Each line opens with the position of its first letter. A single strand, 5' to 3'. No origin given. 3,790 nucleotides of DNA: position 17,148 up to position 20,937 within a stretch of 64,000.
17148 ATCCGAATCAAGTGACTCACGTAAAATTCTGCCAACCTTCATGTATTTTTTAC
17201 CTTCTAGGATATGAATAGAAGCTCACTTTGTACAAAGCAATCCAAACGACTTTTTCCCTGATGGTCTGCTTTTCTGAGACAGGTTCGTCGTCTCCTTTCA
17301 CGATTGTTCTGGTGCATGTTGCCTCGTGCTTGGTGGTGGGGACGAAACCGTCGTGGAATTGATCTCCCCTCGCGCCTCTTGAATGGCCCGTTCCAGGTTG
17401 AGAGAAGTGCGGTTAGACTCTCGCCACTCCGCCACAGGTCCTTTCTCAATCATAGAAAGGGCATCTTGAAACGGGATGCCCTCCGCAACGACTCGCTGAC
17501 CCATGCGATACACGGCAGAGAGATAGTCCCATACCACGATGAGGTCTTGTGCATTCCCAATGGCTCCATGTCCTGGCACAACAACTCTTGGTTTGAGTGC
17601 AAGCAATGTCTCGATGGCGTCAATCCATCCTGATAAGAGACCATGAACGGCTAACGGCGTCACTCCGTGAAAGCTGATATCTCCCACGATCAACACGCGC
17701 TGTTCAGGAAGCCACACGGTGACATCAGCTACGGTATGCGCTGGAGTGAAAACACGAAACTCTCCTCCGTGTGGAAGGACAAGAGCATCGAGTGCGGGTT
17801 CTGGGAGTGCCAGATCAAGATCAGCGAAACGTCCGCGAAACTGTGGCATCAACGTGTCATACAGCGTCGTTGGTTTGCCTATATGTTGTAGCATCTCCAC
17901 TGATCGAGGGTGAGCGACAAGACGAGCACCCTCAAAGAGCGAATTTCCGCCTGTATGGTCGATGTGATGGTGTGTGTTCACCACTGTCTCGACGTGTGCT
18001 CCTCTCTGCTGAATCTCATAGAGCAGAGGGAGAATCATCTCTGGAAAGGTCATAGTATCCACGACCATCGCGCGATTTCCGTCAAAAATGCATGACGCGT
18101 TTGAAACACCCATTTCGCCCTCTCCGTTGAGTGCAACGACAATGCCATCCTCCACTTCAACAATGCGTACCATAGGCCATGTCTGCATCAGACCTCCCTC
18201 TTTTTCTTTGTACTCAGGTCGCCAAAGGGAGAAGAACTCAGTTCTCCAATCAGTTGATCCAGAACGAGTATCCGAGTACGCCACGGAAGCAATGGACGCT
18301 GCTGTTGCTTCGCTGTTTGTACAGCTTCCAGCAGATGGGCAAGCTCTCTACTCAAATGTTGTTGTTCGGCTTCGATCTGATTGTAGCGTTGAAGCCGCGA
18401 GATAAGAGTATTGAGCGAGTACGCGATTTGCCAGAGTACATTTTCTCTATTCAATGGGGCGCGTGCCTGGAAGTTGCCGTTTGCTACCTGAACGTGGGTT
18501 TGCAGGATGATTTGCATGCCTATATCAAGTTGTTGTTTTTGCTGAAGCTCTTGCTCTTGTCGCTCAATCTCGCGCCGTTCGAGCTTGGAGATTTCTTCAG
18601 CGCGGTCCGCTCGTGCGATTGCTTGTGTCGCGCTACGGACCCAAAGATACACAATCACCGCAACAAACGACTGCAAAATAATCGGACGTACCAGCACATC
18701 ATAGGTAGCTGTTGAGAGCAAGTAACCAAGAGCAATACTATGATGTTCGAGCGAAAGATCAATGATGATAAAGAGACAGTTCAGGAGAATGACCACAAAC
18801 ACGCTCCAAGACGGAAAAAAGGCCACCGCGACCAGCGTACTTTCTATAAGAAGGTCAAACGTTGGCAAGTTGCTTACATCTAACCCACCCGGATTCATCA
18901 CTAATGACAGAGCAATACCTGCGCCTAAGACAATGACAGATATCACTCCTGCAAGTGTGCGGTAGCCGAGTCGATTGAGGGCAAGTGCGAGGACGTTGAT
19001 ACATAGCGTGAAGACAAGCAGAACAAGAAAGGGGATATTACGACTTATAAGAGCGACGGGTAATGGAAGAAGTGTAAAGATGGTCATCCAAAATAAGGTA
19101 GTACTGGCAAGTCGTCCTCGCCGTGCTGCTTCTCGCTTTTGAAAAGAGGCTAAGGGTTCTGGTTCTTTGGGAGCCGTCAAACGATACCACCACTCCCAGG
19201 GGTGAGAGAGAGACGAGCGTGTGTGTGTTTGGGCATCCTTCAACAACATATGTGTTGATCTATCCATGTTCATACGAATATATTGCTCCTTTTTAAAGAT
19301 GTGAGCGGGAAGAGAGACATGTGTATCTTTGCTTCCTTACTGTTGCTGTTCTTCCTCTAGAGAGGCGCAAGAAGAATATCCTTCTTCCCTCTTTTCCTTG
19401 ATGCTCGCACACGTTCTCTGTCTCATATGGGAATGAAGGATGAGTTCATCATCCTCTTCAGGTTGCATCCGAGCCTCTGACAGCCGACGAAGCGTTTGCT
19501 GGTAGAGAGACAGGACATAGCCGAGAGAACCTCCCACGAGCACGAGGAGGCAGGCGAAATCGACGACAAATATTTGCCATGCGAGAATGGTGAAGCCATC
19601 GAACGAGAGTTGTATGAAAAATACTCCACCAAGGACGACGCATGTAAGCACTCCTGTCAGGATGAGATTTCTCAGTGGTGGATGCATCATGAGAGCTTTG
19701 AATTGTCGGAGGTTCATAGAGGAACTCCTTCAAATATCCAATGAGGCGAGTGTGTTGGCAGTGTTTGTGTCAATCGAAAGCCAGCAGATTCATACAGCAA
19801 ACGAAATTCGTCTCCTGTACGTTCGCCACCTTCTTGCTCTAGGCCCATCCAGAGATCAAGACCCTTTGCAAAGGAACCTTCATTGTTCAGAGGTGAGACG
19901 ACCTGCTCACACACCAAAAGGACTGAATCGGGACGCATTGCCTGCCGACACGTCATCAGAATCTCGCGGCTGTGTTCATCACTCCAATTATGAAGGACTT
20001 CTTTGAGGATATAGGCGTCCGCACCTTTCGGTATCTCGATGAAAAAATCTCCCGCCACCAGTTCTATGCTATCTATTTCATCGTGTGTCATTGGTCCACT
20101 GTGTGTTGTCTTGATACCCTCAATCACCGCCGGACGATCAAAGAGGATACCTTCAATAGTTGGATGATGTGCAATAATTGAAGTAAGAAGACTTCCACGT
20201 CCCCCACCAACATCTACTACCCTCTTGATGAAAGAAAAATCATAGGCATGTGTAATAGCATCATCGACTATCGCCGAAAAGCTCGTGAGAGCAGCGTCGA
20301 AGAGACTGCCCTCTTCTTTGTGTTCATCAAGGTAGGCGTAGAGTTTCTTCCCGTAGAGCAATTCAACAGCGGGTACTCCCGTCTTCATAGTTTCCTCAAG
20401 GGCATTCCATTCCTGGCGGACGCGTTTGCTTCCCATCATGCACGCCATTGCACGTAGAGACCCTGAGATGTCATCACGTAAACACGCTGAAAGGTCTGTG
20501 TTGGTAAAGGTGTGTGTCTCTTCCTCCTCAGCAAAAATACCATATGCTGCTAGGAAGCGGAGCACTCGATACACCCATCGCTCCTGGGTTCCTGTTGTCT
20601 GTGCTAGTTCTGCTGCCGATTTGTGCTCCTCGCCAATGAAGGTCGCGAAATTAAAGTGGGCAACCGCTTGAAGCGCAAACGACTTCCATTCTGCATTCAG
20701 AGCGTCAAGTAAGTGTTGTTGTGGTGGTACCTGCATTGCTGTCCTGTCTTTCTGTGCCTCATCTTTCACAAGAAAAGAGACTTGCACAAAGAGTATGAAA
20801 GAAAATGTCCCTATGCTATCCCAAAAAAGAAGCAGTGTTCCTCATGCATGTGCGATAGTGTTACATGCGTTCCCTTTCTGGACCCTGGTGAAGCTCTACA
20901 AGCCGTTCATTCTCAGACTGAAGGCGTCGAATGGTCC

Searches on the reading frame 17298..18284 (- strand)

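Call 42: search_protein_families(library=pfam, proteins=[window:17298-18284:-], max_evalue=0.001)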
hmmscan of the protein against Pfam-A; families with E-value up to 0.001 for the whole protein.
window:17298-18284:- (328 aa): 2 families
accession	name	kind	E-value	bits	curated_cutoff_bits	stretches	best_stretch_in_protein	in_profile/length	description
PF00753.33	Lactamase_B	-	1.2e-22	81.2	22.7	1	59-239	4-196/196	Metallo-beta-lactamase superfamily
PF12706.13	Lactamase_B_2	-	0.00057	20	27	0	93-139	26-77/200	Beta-lactamase superfamily domain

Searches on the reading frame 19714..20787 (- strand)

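Call 42: search_protein_families(library=pfam, proteins=[window:19714-20787:-], max_evalue=0.001)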
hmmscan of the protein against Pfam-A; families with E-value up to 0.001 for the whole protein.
window:19714-20787:- (357 aa): 3 families
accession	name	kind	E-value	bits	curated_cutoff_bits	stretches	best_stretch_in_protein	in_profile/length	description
PF00891.24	Methyltransf_2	-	1.5e-41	142.5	22.3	1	127-338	1-210/210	O-methyltransferase domain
PF08100.18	Dimerisation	-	3.4e-10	40.1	25.6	1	23-103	6-90/93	O-methyltransferase dimerisation domain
PF13489.12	Methyltransf_23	-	0.00055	20.1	27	1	188-341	24-163/164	Methyltransferase domain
